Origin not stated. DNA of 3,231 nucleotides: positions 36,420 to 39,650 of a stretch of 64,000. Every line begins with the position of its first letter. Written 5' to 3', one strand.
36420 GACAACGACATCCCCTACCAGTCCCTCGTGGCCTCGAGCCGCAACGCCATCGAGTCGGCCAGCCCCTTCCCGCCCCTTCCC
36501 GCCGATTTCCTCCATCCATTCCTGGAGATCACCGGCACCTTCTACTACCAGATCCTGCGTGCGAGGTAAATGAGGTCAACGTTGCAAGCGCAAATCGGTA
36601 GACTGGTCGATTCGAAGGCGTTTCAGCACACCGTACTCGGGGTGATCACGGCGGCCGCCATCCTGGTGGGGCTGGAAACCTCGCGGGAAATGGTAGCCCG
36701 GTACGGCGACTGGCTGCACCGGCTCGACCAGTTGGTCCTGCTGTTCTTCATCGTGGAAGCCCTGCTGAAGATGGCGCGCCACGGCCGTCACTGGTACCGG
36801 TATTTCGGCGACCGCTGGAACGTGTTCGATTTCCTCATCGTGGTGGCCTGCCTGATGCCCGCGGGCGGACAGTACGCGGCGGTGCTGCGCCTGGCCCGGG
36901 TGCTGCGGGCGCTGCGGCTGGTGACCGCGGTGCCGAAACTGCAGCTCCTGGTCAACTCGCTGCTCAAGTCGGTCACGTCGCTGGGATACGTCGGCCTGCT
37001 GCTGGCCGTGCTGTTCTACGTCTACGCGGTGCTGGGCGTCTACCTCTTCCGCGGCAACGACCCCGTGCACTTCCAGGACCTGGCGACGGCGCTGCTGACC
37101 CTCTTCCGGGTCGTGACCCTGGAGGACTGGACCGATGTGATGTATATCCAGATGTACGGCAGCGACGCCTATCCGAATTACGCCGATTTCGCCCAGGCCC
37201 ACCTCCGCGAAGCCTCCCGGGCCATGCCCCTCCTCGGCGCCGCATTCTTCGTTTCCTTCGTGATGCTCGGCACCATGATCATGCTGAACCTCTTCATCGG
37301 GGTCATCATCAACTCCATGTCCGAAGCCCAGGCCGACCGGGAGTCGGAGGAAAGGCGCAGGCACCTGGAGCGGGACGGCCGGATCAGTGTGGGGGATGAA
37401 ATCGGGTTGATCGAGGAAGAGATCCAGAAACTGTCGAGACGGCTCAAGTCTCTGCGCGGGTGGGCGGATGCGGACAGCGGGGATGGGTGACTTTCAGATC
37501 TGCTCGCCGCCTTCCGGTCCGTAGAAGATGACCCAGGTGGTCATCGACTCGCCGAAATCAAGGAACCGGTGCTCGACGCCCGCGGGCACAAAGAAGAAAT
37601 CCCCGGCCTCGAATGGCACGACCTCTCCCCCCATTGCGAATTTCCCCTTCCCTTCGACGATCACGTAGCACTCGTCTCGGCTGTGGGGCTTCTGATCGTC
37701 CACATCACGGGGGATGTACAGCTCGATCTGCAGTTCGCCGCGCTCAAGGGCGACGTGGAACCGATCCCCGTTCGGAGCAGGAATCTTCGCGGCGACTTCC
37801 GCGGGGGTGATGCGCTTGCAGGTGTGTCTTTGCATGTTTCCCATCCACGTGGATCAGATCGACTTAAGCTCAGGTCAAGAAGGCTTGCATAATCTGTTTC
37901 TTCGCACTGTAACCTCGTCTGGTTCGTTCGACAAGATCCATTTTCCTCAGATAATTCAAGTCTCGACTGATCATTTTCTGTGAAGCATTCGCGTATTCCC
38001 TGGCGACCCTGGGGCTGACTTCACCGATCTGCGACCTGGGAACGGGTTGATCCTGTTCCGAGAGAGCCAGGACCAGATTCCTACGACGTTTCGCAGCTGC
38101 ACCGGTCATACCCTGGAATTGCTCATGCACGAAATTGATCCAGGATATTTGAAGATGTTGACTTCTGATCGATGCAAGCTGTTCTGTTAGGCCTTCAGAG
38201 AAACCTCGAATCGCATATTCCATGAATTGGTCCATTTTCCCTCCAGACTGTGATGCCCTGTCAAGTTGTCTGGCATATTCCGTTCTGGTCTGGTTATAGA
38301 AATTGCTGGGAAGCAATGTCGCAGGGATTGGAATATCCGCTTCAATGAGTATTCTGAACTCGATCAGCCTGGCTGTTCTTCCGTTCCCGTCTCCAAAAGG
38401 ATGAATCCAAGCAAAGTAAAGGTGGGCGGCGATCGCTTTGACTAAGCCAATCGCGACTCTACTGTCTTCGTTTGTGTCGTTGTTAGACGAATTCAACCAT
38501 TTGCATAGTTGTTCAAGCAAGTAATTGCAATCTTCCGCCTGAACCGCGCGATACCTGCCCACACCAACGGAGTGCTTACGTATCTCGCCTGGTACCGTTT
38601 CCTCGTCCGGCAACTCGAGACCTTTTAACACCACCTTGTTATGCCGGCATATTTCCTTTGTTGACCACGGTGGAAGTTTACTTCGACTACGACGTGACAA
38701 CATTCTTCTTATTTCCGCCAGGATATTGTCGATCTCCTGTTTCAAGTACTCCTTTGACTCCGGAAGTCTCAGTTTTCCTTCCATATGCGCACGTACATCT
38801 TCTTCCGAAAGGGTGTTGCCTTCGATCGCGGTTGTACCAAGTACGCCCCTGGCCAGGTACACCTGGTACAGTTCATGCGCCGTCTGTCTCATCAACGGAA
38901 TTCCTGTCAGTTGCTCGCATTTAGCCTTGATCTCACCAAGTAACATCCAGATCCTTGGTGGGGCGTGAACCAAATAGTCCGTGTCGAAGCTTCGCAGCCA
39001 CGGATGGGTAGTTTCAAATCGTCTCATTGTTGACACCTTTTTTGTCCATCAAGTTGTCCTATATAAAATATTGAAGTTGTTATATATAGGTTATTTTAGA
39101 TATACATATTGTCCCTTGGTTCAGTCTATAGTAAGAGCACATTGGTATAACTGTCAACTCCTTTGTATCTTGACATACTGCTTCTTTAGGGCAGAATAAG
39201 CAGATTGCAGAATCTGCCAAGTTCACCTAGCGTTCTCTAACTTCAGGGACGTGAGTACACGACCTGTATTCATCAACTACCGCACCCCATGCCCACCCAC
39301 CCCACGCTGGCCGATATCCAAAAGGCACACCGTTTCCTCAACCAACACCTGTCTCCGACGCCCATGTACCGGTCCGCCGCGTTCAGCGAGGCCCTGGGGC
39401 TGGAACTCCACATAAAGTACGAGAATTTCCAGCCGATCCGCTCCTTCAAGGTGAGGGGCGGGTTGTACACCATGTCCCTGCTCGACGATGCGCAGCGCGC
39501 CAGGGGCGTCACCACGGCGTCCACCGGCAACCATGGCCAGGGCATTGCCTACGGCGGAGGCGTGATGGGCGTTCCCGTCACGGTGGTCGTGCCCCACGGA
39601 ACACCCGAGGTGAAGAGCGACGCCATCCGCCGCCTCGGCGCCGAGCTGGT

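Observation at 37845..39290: Horizontally acquired low-GC Fic (AMPylase) gene with intrinsic inhibitory motif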

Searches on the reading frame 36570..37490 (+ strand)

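Call 5: search_protein_families(library=pfam, proteins=[window:36570-37490:+], max_evalue=0.01)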
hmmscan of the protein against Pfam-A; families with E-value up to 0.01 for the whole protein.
window:36570-37490:+ (306 aa): 2 families
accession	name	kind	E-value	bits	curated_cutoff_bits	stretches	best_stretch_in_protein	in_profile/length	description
PF00520.37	Ion_trans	-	1.6e-47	162.2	25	1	16-257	2-240/241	Ion transport protein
PF08016.18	PKD_channel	-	1e-13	51.7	22.4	1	104-252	101-224/225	Polycystin cation channel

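Call 7: search_protein_families(library=ncbifam, proteins=[window:36570-37490:+], max_evalue=0.01)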
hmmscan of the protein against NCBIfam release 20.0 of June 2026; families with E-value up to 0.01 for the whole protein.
window:36570-37490:+ (306 aa): 1 family
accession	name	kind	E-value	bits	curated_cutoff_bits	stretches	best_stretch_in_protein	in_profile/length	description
NF040645.1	K_channel_Meth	equivalog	0.00031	20.6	300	1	22-147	14-132/203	hyperpolarization-activated voltage-gated potassium channel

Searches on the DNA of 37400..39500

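Call 55: search_rna_families(source=window, start=37400, end=39500, threshold=evalue, max_evalue=1)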
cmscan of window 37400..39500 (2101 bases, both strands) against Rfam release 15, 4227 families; matches with E-value up to 1: 0.
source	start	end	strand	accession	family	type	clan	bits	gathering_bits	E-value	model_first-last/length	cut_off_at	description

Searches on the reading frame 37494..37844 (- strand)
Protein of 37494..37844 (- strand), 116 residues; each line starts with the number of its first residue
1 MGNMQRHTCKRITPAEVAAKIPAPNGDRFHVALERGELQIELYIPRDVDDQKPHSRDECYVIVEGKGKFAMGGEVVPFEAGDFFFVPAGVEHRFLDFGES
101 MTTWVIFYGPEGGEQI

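Call 5: search_protein_families(library=pfam, proteins=[window:37494-37844:-], max_evalue=0.01)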
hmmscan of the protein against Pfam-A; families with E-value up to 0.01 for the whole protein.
window:37494-37844:- (116 aa): 8 families
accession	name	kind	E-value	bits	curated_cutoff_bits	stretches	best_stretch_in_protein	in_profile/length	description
PF07883.17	Cupin_2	-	1.3e-12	47.7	27.2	1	45-96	7-58/70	Cupin domain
PF05899.18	Cupin_3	-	2.5e-06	27.5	23.5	1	56-91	25-61/74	EutQ-like cupin domain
PF02311.25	AraC_binding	-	5.6e-05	23.3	21.1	1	53-94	18-61/135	AraC-like ligand binding domain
PF03079.20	ARD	-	0.00012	22.8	27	1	53-94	89-135/157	ARD/ARD' family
PF12852.13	Cupin_6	-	0.0015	18.8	26.7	1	57-96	35-76/183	Cupin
PF12973.13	Cupin_7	-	0.0019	18.5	27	1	52-110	49-103/105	ChrR Cupin-like domain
PF01050.24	MannoseP_isomer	-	0.0036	17.9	23.6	1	50-98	43-91/116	Mannose-6-phosphate isomerase C-terminal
PF21621.3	MPI_cupin_dom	-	0.0055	17.1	27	0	61-91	34-64/79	Mannose-6-phosphate isomerase, cupin domain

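Call 7: search_protein_families(library=ncbifam, proteins=[window:37494-37844:-], max_evalue=0.01)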
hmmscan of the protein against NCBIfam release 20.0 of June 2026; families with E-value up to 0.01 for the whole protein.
window:37494-37844:- (116 aa): 2 families
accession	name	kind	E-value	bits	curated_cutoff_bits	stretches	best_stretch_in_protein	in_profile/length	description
TIGR02272.1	gentisate_1_2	equivalog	5.9e-05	22.2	442.1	1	43-94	257-309/336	gentisate 1,2-dioxygenase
NF007633.0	PRK10296.1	equivalog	0.0084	15.6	264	1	54-99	42-88/280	transcriptional regulator ChbR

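Call 24: search_protein_families(library=padloc, proteins=[window:37494-37844:-], max_evalue=0.01)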
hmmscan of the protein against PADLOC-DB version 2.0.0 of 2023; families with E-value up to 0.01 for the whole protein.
window:37494-37844:- (116 aa): 0 families
